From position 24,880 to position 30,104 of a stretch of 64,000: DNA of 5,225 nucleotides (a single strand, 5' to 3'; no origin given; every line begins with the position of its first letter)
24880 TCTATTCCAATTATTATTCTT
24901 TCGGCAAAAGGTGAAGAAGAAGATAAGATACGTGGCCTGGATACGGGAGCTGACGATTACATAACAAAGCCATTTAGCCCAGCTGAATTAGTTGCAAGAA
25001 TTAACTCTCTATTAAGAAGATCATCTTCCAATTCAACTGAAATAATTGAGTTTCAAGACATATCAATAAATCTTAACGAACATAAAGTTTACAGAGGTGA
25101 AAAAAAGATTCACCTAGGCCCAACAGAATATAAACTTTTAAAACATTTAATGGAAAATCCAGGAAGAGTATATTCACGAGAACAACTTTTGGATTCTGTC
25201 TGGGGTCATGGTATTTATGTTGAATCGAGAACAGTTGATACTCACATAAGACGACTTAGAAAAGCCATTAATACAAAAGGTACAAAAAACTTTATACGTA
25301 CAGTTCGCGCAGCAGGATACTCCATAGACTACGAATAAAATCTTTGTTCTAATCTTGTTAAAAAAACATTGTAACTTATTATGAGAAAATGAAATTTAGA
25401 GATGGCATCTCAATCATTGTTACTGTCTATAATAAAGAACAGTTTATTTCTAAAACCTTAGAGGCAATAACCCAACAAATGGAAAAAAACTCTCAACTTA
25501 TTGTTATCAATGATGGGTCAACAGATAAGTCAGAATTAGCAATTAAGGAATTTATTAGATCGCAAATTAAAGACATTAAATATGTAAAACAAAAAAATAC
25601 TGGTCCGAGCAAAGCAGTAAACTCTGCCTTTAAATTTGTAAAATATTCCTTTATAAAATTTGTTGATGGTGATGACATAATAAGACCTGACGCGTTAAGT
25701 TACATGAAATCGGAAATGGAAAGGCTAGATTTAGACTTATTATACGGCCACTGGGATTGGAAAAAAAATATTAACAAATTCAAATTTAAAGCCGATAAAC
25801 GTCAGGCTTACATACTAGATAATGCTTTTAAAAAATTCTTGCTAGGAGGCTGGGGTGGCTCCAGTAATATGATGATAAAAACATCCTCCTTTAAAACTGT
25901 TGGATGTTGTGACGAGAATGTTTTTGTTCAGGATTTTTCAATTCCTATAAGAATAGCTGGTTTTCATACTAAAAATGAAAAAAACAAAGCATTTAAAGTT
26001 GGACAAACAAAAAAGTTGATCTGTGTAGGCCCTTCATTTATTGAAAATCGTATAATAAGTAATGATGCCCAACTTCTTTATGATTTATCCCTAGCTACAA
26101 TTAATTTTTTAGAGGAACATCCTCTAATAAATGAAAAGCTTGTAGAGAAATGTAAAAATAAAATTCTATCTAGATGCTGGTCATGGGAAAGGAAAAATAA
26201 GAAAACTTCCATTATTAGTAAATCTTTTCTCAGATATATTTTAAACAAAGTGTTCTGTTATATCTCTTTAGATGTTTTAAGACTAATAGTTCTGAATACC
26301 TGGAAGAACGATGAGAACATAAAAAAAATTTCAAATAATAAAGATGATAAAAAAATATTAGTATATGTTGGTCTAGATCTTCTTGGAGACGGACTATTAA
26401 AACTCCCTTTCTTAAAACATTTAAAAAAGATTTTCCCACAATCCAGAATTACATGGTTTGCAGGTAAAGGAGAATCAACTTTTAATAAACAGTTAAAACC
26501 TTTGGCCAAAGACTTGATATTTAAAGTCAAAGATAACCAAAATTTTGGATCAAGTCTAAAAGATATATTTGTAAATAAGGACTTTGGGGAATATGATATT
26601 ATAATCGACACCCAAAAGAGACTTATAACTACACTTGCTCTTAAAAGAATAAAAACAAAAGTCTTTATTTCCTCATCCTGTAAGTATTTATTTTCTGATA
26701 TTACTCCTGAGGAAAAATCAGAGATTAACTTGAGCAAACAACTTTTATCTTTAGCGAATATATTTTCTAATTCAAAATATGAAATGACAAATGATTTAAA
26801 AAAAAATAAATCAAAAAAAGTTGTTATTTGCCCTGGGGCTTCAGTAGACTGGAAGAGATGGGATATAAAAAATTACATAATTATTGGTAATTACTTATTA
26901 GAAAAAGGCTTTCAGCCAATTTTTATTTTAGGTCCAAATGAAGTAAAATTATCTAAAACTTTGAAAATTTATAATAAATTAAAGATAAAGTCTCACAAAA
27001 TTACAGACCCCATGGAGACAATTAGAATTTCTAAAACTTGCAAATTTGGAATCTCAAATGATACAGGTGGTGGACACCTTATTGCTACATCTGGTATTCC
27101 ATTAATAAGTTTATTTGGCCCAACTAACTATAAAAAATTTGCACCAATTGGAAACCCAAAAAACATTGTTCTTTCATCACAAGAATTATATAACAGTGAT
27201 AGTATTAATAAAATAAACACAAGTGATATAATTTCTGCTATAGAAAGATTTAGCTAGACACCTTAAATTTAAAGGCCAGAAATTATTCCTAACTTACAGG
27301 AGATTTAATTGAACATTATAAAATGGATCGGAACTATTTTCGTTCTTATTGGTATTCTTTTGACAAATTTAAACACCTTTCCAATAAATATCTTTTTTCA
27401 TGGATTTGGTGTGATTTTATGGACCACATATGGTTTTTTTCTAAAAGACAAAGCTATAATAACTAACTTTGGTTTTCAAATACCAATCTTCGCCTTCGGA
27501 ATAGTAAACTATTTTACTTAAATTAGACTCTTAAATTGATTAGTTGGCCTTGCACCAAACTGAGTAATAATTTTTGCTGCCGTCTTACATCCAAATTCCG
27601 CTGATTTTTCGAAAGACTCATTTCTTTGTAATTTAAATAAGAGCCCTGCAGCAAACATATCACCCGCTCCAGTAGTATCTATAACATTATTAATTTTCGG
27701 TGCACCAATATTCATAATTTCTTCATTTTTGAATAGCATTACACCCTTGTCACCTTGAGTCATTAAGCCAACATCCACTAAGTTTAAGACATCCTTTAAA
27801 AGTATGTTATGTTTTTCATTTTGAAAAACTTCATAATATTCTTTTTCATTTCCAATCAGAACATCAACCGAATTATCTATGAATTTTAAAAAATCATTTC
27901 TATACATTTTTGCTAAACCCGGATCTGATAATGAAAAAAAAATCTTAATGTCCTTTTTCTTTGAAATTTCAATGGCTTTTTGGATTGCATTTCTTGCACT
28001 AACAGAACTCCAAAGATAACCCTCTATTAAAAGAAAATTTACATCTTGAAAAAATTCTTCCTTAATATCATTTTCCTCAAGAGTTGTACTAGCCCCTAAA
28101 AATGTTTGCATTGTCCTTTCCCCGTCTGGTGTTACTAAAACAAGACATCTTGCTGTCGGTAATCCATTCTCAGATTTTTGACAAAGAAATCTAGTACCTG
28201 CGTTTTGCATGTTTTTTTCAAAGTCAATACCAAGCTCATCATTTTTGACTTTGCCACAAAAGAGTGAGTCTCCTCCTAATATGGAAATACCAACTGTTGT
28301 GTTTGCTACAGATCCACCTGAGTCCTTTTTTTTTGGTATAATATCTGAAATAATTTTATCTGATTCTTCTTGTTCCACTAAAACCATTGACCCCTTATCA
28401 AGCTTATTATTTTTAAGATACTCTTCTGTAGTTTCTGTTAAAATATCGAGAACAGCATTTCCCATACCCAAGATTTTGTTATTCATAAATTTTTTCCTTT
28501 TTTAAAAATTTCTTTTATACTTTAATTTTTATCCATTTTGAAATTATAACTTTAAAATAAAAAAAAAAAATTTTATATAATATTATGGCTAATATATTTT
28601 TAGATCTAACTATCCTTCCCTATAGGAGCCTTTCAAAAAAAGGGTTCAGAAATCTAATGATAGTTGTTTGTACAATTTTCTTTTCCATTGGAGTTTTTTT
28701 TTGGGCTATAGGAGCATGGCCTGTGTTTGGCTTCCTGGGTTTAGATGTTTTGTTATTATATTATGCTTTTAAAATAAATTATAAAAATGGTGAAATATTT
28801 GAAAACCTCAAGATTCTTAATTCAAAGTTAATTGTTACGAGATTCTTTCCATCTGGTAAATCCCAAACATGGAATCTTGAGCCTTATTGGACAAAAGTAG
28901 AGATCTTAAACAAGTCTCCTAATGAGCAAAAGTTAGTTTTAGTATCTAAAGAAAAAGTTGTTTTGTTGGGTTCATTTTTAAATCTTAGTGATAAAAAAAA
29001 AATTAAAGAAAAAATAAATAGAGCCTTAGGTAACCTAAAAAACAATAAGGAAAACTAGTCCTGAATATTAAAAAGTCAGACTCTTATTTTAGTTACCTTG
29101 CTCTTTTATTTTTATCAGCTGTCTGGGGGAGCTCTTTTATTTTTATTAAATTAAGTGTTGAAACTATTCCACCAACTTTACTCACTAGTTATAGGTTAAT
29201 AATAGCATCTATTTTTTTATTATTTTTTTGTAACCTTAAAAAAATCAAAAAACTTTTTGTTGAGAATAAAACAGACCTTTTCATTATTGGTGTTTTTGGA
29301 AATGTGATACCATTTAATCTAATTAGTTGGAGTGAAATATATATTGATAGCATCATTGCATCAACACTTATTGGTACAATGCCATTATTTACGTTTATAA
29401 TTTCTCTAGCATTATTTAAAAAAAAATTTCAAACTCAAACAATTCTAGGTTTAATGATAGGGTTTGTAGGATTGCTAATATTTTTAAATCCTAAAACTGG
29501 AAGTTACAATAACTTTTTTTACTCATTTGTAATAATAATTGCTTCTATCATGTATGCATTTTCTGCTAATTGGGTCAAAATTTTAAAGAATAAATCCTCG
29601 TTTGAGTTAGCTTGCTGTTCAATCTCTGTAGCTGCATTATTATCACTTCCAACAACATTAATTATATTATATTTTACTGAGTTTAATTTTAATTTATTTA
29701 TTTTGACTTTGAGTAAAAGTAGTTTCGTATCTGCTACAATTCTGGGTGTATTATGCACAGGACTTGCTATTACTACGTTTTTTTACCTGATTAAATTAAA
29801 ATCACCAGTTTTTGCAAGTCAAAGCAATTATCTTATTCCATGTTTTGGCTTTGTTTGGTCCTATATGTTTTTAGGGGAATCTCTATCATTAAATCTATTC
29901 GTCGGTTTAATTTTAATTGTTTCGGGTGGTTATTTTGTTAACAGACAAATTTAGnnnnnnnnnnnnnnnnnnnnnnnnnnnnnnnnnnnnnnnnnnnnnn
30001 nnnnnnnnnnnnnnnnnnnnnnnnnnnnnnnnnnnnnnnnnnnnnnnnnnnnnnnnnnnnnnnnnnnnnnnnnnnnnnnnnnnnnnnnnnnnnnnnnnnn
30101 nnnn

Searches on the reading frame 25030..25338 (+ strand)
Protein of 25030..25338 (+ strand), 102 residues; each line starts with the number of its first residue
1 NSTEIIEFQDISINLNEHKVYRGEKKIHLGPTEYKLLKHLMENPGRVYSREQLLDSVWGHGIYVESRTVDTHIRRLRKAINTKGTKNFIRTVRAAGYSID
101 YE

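Call 84: search_solved_structures(query=window:25030-25338:+, max_evalue=1e-15, show_alignments=2)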
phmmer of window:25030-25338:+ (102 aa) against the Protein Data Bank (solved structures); distinct sequences matched with E-value up to 1e-15: 7.
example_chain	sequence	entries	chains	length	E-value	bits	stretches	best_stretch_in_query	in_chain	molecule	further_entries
1qqi_A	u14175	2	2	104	1.9e-30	108.2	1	4-98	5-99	PHOSPHATE REGULON TRANSCRIPTIONAL REGULATORY PROTEIN PHOB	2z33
3t72_A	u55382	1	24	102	2e-30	108.1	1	4-98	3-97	Phosphate regulon transcriptional regulatory protein phoB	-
1gxp_A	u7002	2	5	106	2e-30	108.1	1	4-98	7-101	PHOSPHATE REGULON TRANSCRIPTIONAL REGULATORY PROTEIN | PHOSPHATE REGULON TRANSCRIPTIONAL REGULATORY PROTEIN PHOB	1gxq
5vfa_A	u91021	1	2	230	4.7e-18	68.4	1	8-99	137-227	Response regulator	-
5u8k_A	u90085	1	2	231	4.7e-18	68.4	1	8-99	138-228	Response regulator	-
5u8m_A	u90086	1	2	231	4.7e-18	68.4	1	8-99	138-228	Response regulator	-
3rjp_A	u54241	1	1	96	5.4e-17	65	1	8-99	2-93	CovR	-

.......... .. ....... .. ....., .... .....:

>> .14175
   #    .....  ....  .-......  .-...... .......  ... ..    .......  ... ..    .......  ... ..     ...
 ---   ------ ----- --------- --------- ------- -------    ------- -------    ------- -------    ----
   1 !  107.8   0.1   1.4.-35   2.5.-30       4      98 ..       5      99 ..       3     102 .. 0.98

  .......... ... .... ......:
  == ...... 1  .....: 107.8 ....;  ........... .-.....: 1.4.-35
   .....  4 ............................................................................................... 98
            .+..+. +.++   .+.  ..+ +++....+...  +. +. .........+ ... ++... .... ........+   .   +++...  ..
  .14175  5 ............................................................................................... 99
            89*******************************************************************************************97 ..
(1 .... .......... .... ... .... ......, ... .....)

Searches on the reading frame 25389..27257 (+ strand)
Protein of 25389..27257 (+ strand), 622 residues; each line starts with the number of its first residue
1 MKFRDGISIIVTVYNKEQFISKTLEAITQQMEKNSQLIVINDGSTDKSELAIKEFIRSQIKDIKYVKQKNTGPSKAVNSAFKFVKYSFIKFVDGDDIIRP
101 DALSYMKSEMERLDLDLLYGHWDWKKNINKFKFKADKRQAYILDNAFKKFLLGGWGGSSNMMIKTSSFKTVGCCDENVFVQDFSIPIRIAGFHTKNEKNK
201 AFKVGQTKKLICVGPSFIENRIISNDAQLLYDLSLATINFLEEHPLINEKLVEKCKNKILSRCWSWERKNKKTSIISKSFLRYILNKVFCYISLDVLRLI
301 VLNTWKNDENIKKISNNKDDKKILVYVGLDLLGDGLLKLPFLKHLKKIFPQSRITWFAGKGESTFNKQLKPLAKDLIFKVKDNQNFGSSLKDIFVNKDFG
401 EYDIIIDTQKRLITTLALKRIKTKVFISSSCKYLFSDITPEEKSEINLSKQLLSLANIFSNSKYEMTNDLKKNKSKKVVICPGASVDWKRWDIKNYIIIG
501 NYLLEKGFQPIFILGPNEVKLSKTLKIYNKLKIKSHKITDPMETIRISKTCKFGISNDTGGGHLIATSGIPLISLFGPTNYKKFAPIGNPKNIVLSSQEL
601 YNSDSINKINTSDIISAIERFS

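Call 11: search_protein_families(library=ncbifam, proteins=[window:25389-27257:+], max_evalue=1e-10)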
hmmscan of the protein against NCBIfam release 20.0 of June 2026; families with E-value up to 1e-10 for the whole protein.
window:25389-27257:+ (622 aa): 5 families
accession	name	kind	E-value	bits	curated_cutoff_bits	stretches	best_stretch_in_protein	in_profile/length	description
NF007482.0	PRK10073.1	equivalog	3.6e-21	75.5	423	1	6-121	7-123/334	glycosyltransferase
TIGR03937.1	PgaC_IcaA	equivalog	5.9e-17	61.7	422.3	1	5-111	45-151/407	poly-beta-1,6-N-acetyl-D-glucosamine synthase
NF047683.1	TeichurnBiosyTuaG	equivalog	4.4e-14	52.7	400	1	3-111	4-112/252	teichuronic acid biosynthesis protein TuaG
TIGR02193.1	heptsyl_trn_I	equivalog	1.6e-12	47.3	185.3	0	468-620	172-318/320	lipopolysaccharide heptosyltransferase I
NF050050.1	ProtGlycPglI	equivalog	4e-12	46.1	500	1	7-110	4-108/306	GalNAc(5)-diNAcBac-PP-undecaprenol beta-1,3-glucosyltransferase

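Call 42: search_protein_families(library=pfam, proteins=[window:25389-27257:+], max_evalue=0.01)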
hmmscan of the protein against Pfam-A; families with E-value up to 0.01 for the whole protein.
window:25389-27257:+ (622 aa): 4 families
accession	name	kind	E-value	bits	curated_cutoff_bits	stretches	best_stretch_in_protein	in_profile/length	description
PF00535.33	Glycos_transf_2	-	1.9e-25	90.2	23.3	1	8-150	1-146/168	Glycosyl transferase family 2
PF01075.23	Glyco_transf_9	-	9e-19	68.2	22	1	460-599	90-232/247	Glycosyltransferase family 9 (heptosyltransferase)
PF10111.15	Glyco_tranf_2_2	-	5.5e-14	52.7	27.3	1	8-191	1-201/276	Glycosyltransferase like family 2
PF13641.12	Glyco_tranf_2_3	-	4.8e-10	40.3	27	1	7-105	3-106/230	Glycosyltransferase like family 2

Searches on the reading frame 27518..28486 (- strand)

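Call 11: search_protein_families(library=ncbifam, proteins=[window:27518-28486:-], max_evalue=1e-10)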
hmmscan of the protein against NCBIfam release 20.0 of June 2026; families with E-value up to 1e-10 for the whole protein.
window:27518-28486:- (322 aa): 13 families
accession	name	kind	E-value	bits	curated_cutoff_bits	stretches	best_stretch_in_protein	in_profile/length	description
TIGR02152.1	D_ribokin_bact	equivalog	3.2e-27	95.6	299.65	1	54-314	32-288/298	ribokinase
TIGR04382.1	myo_inos_iolC_N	equivalog_domain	3.7e-24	85.6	300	1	46-312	23-295/309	5-dehydro-2-deoxygluconokinase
NF006957.1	PRK09434.1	equivalog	6.7e-23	81.6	450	1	55-298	25-272/302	fructokinase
NF011655.0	PRK15074.1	subfamily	1.1e-21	77.1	367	1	3-251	34-292/434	inosine/guanosine kinase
NF053626.1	RibKinHalex1628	equivalog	3.7e-19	69.3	330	1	49-317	30-283/293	ATP-dependent ribose-1-phosphate kinase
NF008353.0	PRK11142.1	equivalog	9.4e-19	68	341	1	56-315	38-292/307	ribokinase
NF041164.1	NucKinThplmales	equivalog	3.1e-17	62.7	450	1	173-309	140-274/295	nucleoside kinase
NF041134.1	R1P_kin_Thcocales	equivalog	2.3e-16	60.1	500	1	56-314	36-270/291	ADP-dependent ribose-1-phosphate kinase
TIGR02198.1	rfaE_dom_I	equivalog_domain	7.3e-16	58.2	345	1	52-316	42-306/315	D-glycero-beta-D-manno-heptose-7-phosphate kinase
NF040938.1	KDG_KDGal_kin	equivalog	6.8e-14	51.7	400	1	55-308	28-285/305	bifunctional 2-dehydro-3-deoxygluconokinase/2-dehydro-3-deoxygalactonokinase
NF007321.0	PRK09813.1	equivalog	1.4e-12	47.6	247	1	53-312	20-260/261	fructoselysine 6-kinase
NF049991.1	TagKinase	equivalog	4.6e-11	42.1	420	1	68-311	52-300/321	tagatose kinase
NF047869.1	myo_kin_aldol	exception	7.8e-11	41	600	0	51-182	33-166/586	bifunctional 5-dehydro-2-deoxygluconokinase/5-dehydro-2-deoxyphosphogluconate aldolase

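Call 73: search_protein_families(library=pfam, proteins=[window:27518-28486:-], max_evalue=0.0001)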
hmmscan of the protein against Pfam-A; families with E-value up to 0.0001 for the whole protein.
window:27518-28486:- (322 aa): 1 family
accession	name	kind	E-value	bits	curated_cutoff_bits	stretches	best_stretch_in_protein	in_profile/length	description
PF00294.29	PfkB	-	8e-42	144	25.8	1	53-314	32-297/302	pfkB family carbohydrate kinase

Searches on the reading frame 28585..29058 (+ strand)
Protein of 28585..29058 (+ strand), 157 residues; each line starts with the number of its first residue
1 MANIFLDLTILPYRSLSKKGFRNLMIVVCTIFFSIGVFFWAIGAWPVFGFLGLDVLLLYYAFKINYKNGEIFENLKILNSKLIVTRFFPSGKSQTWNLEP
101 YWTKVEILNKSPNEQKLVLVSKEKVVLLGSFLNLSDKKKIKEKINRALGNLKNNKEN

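Call 11: search_protein_families(library=ncbifam, proteins=[window:28585-29058:+], max_evalue=1e-10)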
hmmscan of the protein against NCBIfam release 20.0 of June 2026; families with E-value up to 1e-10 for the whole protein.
window:28585-29058:+ (157 aa): 0 families

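Call 42: search_protein_families(library=pfam, proteins=[window:28585-29058:+], max_evalue=0.01)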
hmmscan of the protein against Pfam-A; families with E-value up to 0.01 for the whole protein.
window:28585-29058:+ (157 aa): 2 families
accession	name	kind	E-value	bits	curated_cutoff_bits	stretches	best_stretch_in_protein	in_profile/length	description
PF10003.15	DUF2244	-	2.9e-37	127.9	27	1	12-148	3-138/138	Integral membrane protein (DUF2244)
PF20479.3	TMEM128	-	0.0076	17.2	23.9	0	25-57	79-111/124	TMEM128 protein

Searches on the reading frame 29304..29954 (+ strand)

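Call 11: search_protein_families(library=ncbifam, proteins=[window:29304-29954:+], max_evalue=1e-10)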
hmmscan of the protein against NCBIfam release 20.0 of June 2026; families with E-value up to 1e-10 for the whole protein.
window:29304-29954:+ (216 aa): 2 families
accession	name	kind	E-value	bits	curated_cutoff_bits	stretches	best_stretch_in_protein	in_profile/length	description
TIGR00950.1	2A78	equivalog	2e-14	53.7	230.2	1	18-208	75-262/264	carboxylate/amino acid/amine transporter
NF008432.0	PRK11272.1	equivalog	1.9e-13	50.3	270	1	14-211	96-284/294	drug/metabolite exporter YedA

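Call 73: search_protein_families(library=pfam, proteins=[window:29304-29954:+], max_evalue=0.0001)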
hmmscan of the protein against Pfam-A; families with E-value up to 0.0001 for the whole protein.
window:29304-29954:+ (216 aa): 1 family
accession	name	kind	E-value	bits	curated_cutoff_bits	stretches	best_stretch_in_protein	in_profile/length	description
PF00892.27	EamA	-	1.1e-20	74.7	28.2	2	75-213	5-134/135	EamA-like transporter family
